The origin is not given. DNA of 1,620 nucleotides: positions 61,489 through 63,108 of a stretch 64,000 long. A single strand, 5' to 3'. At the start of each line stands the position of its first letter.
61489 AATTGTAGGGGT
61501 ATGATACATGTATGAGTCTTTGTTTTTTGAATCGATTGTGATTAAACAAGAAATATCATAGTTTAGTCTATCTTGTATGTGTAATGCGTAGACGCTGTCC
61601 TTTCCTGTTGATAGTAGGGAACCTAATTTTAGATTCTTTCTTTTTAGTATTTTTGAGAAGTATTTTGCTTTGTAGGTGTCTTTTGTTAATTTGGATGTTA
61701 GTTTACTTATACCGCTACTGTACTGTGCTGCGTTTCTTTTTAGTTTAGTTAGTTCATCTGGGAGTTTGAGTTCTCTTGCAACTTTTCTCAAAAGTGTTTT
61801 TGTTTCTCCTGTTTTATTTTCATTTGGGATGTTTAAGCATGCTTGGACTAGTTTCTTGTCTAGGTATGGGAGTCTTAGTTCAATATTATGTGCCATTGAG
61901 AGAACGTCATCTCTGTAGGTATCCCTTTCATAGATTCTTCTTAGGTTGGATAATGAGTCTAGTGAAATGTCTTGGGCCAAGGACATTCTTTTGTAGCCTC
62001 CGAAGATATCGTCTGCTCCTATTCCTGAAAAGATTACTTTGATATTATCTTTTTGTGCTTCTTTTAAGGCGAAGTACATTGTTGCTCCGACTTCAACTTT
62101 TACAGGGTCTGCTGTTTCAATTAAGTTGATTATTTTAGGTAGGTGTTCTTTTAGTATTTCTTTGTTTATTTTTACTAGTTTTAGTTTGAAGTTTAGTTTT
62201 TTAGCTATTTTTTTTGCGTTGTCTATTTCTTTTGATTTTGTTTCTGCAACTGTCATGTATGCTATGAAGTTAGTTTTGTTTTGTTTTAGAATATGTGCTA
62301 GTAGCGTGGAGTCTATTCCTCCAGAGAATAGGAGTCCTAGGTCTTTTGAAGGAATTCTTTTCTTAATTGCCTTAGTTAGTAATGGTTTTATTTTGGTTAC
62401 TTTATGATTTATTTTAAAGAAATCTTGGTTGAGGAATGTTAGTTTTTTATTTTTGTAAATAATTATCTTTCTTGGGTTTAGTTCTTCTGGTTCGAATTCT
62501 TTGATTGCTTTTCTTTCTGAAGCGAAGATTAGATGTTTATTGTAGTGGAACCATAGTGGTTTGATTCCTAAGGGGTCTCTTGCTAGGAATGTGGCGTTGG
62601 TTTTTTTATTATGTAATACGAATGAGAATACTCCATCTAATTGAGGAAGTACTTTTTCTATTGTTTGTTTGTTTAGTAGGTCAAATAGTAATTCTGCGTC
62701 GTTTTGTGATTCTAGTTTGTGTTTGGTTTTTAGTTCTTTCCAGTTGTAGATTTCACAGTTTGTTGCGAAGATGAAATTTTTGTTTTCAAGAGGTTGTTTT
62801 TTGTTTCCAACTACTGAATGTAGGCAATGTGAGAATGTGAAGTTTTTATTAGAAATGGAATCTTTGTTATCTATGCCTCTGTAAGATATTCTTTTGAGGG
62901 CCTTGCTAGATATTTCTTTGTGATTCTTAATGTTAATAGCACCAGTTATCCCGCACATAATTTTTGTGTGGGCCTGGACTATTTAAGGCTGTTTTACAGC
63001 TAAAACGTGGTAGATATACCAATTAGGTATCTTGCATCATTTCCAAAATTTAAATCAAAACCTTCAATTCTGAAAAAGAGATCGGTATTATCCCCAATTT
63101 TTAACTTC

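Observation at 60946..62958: Asparagine-synthetase / Dph6 (MJ0570) PP-loop fusion protein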

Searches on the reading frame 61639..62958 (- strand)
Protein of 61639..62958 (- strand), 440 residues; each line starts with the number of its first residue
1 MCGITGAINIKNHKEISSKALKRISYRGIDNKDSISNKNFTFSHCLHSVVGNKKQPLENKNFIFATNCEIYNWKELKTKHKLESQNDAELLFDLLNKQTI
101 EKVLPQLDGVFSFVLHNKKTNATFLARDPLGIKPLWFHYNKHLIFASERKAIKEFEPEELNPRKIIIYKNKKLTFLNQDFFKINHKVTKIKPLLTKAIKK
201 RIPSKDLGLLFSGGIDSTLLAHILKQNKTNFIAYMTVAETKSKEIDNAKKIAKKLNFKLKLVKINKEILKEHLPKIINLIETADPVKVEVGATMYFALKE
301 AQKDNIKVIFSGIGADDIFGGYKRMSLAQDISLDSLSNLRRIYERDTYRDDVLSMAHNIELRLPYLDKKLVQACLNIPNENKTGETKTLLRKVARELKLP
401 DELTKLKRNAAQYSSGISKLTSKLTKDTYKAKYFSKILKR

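Call 25: search_protein_representatives(protein=window:61639-62958:-)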
Query: 440 residues. Proteins with E-value up to 0.001 (for the whole library): 36744; up to 1e-10: 20543; up to 1e-30: 586. The best 150 are listed.
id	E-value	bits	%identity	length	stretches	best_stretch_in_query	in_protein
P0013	3.3e-153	527.1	60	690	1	1-440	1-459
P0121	2.2e-125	435.5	59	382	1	1-371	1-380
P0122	1.2e-98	347.4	47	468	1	1-427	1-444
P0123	2.1e-94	333.4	67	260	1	1-247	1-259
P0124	2.7e-90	319.9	45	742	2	178-429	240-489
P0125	5.6e-90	318.9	46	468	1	1-429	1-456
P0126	1.2e-89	317.7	44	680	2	1-432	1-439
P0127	1.8e-89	317.2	46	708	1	33-438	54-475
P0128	2.8e-86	306.7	43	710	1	1-432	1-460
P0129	1.1e-84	301.4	41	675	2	1-433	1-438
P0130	3.1e-84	299.9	43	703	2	1-432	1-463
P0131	3.2e-84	299.9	43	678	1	18-434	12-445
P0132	1.3e-83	297.9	46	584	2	39-432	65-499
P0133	2.5e-83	296.9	47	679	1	37-439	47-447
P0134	4.5e-83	296.1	42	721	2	1-331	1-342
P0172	6.2e-70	252.8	37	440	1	1-427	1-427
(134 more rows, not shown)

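Call 30: find_homologous_proteins(query=P0172, max_evalue=1e-20)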
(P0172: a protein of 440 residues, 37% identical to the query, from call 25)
Query P0172 (440 aa): 3048 proteins with E <= 1e-20 among 8000 candidates; the best 120 are listed.
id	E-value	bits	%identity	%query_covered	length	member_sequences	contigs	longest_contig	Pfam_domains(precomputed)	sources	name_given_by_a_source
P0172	5.0e-292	986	100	100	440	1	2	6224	PF00733.28,PF13522.12,PF13537.12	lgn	-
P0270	5.6e-137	476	50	100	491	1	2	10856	PF00733.28,PF13522.12,PF13537.12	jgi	jgi:diphthine-ammonia ligase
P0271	1.8e-136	474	51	99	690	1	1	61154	PF00733.28,PF28410.1,PF24167.2,PF01902.25,PF13522.12,PF13537.12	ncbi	-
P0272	1.8e-136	474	52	100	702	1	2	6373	PF00733.28,PF28410.1,PF24167.2,PF01902.25,PF13522.12,PF13537.12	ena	-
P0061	2.1e-131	457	50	100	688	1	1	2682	PF00733.28,PF28410.1,PF24167.2,PF03054.23,PF06508.20,PF01902.25,PF13522.12,PF13537.12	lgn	-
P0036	8.6e-131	455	49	99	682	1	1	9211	PF00733.28,PF28410.1,PF24167.2,PF01902.25,PF13522.12,PF13537.12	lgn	-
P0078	1.8e-130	454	48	100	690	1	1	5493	PF00733.28,PF28410.1,PF24167.2,PF03054.23,PF06508.20,PF01902.25,PF13522.12,PF13537.12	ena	-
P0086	1.8e-130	454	48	100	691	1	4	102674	PF00733.28,PF28410.1,PF24167.2,PF03054.23,PF06508.20,PF01902.25,PF13522.12,PF13537.12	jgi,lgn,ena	-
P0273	2.1e-130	454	51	99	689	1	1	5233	PF00733.28,PF28410.1,PF24167.2,PF03054.23,PF01902.25,PF13522.12,PF13537.12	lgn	-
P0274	2.1e-130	454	51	99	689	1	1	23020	PF00733.28,PF28410.1,PF24167.2,PF03054.23,PF01902.25,PF13522.12,PF13537.12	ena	-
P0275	2.1e-130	454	51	99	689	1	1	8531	PF00733.28,PF28410.1,PF24167.2,PF03054.23,PF01902.25,PF13522.12,PF13537.12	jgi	jgi:asparagine synthase (glutamine-hydrolysing)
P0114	2.1e-130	454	51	99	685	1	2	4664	PF00733.28,PF28410.1,PF24167.2,PF01902.25,PF13522.12,PF13537.12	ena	-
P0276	3.0e-130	453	51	98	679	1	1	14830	PF00733.28,PF28410.1,PF24167.2,PF03054.23,PF01902.25,PF13522.12,PF13537.12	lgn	-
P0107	1.2e-129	451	51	97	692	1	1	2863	PF00733.28,PF28410.1,PF24167.2,PF03054.23,PF06508.20,PF01902.25,PF13522.12,PF13537.12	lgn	-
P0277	2.3e-129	450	50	99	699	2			PF00733.28,PF28410.1,PF24167.2,PF01902.25,PF13522.12,PF13537.12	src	-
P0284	2.1e-127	444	48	100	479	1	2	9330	PF00733.28,PF13522.12,PF13537.12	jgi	jgi:diphthine-ammonia ligase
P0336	5.6e-122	426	48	100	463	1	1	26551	PF00733.28,PF24167.2,PF06508.20,PF13522.12,PF13537.12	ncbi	-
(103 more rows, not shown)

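Call 31: find_encoding_contigs(protein=P0336, flank=5000, max_places=2)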
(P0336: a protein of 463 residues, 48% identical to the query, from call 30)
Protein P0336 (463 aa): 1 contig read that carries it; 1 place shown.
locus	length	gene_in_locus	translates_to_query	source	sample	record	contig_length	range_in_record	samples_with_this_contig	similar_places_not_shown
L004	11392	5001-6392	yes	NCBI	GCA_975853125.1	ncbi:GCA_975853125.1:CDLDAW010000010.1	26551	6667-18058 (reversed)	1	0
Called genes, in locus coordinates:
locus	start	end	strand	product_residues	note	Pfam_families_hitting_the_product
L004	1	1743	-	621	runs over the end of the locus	PF02543:Carbam_trans_N, PF16861:Carbam_trans_C, PF19451:DUF5989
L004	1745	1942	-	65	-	-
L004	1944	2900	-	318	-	PF01073:3Beta_HSD, PF01370:Epimerase, PF02719:Polysacc_synt_2 (weak), PF04321:RmlD_sub_bind, PF16363:GDP_Man_Dehyd, PF07993:NAD_binding_4 (weak)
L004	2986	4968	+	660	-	PF01935:DUF87, PF05872:HerA_C (faint)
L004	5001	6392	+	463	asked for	PF13522:GATase_6, PF13537:GATase_7, PF00733:Asn_synthase, PF24167:DUF7411 (weak), PF06508:QueC (weak), PF00733:Asn_synthase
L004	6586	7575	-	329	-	PF00294:PfkB, PF08543:Phos_pyr_kin (weak)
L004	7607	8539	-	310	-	PF09376:NurA (faint)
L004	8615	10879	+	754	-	PF01751:Toprim, PF01131:Topoisom_bac, PF13368:Toprim_C_rpt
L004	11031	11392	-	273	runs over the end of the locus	-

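Call 32: find_encoding_contigs(protein=P0270, flank=5000, max_places=2)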
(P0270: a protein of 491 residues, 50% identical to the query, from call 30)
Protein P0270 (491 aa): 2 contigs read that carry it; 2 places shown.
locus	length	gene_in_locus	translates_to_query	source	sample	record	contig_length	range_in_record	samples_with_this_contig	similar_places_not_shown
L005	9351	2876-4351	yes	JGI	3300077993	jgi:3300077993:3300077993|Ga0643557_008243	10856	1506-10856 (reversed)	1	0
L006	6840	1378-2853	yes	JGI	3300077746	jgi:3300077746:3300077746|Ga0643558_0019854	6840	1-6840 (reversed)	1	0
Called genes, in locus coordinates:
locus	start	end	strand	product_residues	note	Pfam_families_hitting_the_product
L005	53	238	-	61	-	PF01667:Ribosomal_S27e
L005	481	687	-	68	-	-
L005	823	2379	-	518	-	-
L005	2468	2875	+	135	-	PF04472:SepF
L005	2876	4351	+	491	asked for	PF13522:GATase_6, PF13537:GATase_7, PF00733:Asn_synthase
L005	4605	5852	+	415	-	PF00149:Metallophos, PF12850:Metallophos_2 (weak)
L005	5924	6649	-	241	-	PF01876:RNase_P_p30 (faint), PF02811:PHP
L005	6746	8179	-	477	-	PF01139:RtcB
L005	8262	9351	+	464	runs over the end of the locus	PF00989:PAS (faint), PF13188:PAS_8 (faint), PF13426:PAS_9 (faint), PF08447:PAS_3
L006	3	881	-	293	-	?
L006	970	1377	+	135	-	PF04472:SepF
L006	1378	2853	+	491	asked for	PF13522:GATase_6, PF13537:GATase_7, PF00733:Asn_synthase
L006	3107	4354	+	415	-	PF00149:Metallophos, PF12850:Metallophos_2 (weak)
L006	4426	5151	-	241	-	PF01876:RNase_P_p30 (faint), PF02811:PHP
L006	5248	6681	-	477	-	PF01139:RtcB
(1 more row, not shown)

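Call 33: find_encoding_contigs(protein=P0284, flank=5000, max_places=2)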
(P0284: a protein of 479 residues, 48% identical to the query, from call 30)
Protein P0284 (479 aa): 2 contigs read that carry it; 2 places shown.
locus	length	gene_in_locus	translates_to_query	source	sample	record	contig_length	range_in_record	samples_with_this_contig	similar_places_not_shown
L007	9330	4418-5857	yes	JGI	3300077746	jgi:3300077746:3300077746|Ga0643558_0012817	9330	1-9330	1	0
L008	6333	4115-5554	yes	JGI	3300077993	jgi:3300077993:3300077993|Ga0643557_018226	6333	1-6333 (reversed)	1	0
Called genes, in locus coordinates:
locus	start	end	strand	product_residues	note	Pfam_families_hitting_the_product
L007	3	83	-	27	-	?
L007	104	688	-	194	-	PF01997:Translin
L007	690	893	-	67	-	PF25208:DUF7838 (weak)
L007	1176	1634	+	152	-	-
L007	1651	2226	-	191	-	-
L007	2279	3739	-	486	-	-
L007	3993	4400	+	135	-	PF04472:SepF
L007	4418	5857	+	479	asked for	PF13522:GATase_6, PF13537:GATase_7, PF00733:Asn_synthase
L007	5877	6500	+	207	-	-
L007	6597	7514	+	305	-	PF01636:APH, PF03881:Fructosamin_kin (faint)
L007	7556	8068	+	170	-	PF00149:Metallophos, PF12850:Metallophos_2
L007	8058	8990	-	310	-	PF00990:GGDEF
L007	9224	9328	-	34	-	?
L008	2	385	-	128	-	?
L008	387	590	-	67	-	PF25208:DUF7838 (weak)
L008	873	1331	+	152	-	-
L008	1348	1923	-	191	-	-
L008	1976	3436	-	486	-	-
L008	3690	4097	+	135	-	PF04472:SepF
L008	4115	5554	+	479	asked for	PF13522:GATase_6, PF13537:GATase_7, PF00733:Asn_synthase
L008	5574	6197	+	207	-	-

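Call 34: search_protein_families(library=pfam, proteins=[L007:5877-6500:+, L005:4605-5852:+], max_evalue=1)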
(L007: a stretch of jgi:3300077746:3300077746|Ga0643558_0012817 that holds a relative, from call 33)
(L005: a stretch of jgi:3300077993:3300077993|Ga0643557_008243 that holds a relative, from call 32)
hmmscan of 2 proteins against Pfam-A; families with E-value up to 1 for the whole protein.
L007:5877-6500:+ (207 aa): 1 family
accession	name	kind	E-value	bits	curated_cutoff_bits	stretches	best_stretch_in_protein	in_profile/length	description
PF00702.32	Hydrolase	-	0.18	12.6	26.4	0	145-176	103-133/191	haloacid dehalogenase-like hydrolase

L005:4605-5852:+ (415 aa): 2 families
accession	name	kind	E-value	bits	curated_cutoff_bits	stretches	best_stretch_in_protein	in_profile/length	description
PF00149.33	Metallophos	-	3.8e-14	54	21.5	1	16-215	1-189/191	Calcineurin-like phosphoesterase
PF12850.12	Metallophos_2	-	4.3e-06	27.3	27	1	16-240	1-141/154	Calcineurin-like phosphoesterase superfamily domain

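Call 56: search_protein_families(library=ncbifam, proteins=[P0172], max_evalue=0.00001)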
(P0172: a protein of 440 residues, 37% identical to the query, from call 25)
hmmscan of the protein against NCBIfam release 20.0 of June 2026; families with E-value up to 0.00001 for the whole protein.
P0172 (440 aa): 6 families
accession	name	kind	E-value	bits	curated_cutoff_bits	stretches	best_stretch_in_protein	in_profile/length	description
TIGR01536.1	asn_synth_AEB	equivalog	6e-74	249.9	267.1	2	2-326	1-377/517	asparagine synthase (glutamine-hydrolyzing)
NF006949.0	PRK09431.1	equivalog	8.2e-62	209.5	499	1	1-416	1-458/554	asparagine synthase B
TIGR03108.1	eps_aminotran_1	hypoth_equivalog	2e-30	106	816.9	3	17-140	25-164/628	XrtA/PEP-CTERM system amidotransferase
TIGR03104.1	trio_amidotrans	equivalog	3.6e-29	101.4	570.1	3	9-134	16-153/589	N-acetylglutaminylglutamine amidotransferase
NF033535.1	lass_lactam_cya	exception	5e-23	81.5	525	2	350-426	537-611/668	lasso peptide isopeptide bond-forming cyclase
NF033561.1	macrolact_Ik_Al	subfamily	3e-10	39.3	300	1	164-265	176-277/561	albusnodin/ikarugamycin family macrolactam cyclase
